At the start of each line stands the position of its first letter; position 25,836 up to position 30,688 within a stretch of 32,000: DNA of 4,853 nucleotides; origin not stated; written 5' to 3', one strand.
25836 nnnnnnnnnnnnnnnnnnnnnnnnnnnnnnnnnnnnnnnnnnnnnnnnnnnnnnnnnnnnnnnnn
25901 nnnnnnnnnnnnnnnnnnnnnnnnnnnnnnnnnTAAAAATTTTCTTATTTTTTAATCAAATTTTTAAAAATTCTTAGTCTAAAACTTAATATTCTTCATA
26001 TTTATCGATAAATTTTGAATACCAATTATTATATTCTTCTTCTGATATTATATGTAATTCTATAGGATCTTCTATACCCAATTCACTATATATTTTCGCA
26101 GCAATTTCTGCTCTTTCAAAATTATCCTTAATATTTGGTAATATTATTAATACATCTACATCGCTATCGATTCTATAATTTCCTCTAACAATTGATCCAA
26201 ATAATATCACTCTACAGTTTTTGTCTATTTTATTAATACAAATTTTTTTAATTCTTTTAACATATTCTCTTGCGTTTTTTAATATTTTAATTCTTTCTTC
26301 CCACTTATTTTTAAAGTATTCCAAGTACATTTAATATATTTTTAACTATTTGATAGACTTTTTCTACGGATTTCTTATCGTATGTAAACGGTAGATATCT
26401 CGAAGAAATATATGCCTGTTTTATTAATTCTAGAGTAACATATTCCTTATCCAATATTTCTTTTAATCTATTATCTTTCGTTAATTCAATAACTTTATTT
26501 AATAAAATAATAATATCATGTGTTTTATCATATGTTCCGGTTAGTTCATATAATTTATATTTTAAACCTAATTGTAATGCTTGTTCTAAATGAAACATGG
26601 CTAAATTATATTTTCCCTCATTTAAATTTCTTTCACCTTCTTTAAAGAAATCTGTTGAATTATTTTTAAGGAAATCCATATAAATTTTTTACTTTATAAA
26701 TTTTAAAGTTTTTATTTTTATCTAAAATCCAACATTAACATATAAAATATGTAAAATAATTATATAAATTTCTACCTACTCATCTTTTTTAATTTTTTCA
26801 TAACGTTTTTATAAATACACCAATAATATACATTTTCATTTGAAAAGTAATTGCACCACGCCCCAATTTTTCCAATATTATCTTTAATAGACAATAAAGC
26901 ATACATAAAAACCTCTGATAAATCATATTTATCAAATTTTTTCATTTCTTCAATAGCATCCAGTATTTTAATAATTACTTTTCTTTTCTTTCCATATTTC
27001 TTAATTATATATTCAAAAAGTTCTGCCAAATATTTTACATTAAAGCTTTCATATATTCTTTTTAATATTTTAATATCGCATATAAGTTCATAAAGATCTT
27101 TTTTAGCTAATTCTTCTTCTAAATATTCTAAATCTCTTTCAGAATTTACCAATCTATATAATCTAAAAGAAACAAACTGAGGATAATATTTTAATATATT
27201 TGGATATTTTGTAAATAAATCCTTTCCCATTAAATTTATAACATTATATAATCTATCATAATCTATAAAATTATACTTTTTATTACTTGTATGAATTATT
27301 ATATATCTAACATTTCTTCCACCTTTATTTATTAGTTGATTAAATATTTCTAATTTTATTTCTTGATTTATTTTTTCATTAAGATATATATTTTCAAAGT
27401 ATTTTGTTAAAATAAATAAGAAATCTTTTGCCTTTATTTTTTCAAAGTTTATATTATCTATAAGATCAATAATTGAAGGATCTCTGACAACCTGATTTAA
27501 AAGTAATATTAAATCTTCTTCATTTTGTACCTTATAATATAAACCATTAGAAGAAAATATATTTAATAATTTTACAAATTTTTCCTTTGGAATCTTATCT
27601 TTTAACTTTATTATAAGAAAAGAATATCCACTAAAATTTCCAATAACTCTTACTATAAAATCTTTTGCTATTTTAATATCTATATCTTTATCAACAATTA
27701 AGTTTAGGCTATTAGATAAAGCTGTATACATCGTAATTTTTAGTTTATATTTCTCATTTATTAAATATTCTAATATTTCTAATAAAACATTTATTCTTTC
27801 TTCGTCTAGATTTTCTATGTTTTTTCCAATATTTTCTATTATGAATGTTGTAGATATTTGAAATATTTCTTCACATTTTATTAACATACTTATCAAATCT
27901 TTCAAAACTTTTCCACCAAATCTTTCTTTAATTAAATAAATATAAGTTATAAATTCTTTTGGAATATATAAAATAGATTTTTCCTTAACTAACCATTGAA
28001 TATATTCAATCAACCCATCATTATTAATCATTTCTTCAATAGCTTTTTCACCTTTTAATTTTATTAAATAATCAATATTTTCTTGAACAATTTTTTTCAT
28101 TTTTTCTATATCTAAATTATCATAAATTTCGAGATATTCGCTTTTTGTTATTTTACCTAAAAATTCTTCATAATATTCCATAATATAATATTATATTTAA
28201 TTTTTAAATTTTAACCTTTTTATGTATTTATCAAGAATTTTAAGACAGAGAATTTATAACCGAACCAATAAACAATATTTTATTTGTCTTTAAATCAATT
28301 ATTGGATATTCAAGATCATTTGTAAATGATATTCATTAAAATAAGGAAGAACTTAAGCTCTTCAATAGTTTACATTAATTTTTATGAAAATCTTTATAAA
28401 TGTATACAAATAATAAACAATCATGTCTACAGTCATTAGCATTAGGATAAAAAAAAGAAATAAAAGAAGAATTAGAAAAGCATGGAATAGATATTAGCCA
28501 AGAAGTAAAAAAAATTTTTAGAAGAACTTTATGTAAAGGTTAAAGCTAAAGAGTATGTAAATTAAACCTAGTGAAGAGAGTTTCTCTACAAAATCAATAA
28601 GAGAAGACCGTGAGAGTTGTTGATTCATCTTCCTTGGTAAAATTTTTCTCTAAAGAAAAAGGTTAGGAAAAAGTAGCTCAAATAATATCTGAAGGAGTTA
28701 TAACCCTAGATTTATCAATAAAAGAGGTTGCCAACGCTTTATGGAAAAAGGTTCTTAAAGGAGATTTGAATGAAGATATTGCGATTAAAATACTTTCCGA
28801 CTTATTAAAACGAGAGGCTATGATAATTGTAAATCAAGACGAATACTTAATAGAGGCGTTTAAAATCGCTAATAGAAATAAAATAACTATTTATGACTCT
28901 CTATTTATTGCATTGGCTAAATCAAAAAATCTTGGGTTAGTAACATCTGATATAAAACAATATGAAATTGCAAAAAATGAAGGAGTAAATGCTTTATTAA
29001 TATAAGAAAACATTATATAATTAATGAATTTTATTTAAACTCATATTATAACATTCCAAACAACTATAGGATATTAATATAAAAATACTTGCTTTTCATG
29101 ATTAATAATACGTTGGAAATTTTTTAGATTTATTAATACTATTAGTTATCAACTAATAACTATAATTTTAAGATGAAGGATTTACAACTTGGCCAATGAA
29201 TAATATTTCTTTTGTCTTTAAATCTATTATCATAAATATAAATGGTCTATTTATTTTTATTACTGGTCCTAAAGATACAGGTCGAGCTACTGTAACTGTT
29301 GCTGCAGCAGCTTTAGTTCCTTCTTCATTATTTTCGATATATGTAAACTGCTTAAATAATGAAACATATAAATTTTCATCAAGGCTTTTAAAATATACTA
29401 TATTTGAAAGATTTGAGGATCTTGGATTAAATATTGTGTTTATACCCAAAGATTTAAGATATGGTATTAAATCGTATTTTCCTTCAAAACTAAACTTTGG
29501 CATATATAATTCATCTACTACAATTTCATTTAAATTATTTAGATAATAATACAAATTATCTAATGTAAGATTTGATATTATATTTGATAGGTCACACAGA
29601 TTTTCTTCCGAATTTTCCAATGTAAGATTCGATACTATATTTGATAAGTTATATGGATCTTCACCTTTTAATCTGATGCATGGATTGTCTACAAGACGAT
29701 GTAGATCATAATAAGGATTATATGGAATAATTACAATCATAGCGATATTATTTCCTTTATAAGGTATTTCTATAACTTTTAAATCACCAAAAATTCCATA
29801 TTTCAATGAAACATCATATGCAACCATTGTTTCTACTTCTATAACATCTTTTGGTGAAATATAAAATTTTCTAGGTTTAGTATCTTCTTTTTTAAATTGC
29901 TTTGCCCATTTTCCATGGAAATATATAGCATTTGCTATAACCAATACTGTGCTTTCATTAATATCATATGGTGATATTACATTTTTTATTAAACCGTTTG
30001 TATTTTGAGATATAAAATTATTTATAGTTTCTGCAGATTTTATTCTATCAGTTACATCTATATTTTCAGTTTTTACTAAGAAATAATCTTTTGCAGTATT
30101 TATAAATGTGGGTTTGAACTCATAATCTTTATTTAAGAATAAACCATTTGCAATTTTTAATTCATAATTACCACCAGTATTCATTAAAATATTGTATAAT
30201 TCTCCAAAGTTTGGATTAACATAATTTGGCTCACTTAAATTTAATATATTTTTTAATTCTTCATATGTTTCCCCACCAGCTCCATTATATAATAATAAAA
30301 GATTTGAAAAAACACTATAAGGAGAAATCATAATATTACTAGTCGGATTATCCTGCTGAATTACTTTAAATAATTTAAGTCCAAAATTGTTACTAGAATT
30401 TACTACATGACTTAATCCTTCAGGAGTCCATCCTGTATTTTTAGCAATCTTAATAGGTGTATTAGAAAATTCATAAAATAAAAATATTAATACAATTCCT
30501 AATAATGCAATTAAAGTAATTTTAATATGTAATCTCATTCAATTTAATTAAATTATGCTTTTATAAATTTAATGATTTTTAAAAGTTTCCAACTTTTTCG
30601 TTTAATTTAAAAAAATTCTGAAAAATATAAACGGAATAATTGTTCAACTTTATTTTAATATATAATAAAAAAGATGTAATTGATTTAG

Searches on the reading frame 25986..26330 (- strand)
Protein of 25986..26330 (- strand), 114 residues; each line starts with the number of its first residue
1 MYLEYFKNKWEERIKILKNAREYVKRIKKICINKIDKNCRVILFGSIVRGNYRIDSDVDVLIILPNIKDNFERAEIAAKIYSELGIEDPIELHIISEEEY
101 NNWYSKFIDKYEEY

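Call 4: search_protein_families(library=pfam, proteins=[window:25986-26330:-], max_evalue=0.1)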
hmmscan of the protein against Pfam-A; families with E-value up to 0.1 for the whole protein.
window:25986-26330:- (114 aa): 8 families
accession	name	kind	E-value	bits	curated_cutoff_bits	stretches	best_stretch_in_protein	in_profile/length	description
PF01909.29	NTP_transf_2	-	7e-12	46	21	1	25-108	2-85/93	Nucleotidyltransferase domain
PF18765.7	Polbeta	-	5.1e-09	36.6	26.9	1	26-97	2-71/93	Polymerase beta, Nucleotidyltransferase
PF22600.2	MTPAP-like_central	-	9.1e-07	29.5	27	1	17-76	19-76/139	Poly(A) RNA polymerase, mitochondrial-like, central palm domain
PF14792.12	DNA_pol_B_palm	-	0.0024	18.6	25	1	26-98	13-84/113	DNA polymerase beta palm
PF25375.1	Lin-15B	-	0.0049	17.3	27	1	28-104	14-90/121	Lin-15B-like domain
PF01126.25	Heme_oxygenase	-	0.035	14.3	23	1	4-31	83-111/204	Heme oxygenase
PF22014.2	DUF6932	-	0.053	14.4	27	1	9-73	29-85/142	Family of unknown function (DUF6932)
PF19340.5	GCP6_N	-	0.074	12.6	23.3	1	28-84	172-225/315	Gamma-tubulin complex component 6 N-terminus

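Call 7: search_protein_families(library=padloc, proteins=[window:25986-26330:-], max_evalue=0.1)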
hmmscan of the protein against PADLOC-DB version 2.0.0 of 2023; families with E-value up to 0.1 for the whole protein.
window:25986-26330:- (114 aa): 12 families
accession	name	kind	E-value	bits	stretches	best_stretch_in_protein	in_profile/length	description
PDLC04903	PDC-S09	-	1.3e-12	46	1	37-110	25-100/108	-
PDLC04907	PDC-S09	-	2.6e-07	28.8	1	20-76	10-65/114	-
PDLC04906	PDC-S09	-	3.4e-07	28.6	1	40-93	26-78/98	-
PDLC04904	PDC-S09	-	3.8e-07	28.2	1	24-85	13-72/104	-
PDLC04778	PDC-M70A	-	4.4e-06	24.2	1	7-84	16-92/355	-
PDLC04902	PDC-S09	-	6e-06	24.5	1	39-85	22-69/97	-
PDLC04369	PDC-M05A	-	5.7e-05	20.8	1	14-65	82-130/201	-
PDLC04368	PDC-M05A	-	6.3e-05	20.9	1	41-101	110-167/201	-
PDLC04905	PDC-S09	-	0.00017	19.9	1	39-90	22-74/101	-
PDLC04534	PDC-M24A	-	0.0047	15.1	1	29-104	56-126/170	-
PDLC00790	Cyclase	-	0.013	12.9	1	18-67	54-104/310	oligonucleotide-cyclase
PDLC00823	Cyclase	-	0.021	12.5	1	9-73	11-79/285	oligonucleotide-cyclase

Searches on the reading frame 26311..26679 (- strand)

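Call 4: search_protein_families(library=pfam, proteins=[window:26311-26679:-], max_evalue=0.1)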
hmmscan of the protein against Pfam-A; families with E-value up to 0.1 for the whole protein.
window:26311-26679:- (122 aa): 3 families
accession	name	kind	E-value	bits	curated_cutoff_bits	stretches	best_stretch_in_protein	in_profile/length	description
PF05168.19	HEPN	-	2.2e-25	89.5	22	1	2-119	2-114/117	HEPN domain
PF09670.15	Cas_Cas02710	-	0.0031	17.7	27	1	10-91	15-95/153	Csm6 HEPN domain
PF07719.23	TPR_2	-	0.08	13.5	27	0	12-37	5-30/34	Tetratricopeptide repeat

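Call 7: search_protein_families(library=padloc, proteins=[window:26311-26679:-], max_evalue=0.1)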
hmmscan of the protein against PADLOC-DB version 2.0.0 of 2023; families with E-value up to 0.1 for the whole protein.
window:26311-26679:- (122 aa): 0 families

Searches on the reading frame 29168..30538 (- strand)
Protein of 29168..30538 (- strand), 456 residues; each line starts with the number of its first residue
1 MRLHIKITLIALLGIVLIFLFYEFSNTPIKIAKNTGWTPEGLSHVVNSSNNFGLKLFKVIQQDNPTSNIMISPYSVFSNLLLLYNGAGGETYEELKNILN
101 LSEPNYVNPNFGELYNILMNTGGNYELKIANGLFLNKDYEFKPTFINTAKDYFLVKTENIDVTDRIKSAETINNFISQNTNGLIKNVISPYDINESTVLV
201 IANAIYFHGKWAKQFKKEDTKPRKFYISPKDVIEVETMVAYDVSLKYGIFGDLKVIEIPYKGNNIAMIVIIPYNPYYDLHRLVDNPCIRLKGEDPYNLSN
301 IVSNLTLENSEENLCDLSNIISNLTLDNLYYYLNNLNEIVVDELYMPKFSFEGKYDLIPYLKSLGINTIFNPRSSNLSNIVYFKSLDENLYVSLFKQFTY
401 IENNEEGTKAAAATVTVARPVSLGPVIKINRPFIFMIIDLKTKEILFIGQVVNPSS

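Call 75: search_protein_families(library=pfam, proteins=[window:29168-30538:-], max_evalue=0.00001)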
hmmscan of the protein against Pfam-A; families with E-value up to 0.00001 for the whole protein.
window:29168-30538:- (456 aa): 1 family
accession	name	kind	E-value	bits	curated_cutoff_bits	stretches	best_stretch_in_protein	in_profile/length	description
PF00079.25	Serpin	-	1.7e-97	327.4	27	2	48-274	2-229/370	Serpin (serine protease inhibitor)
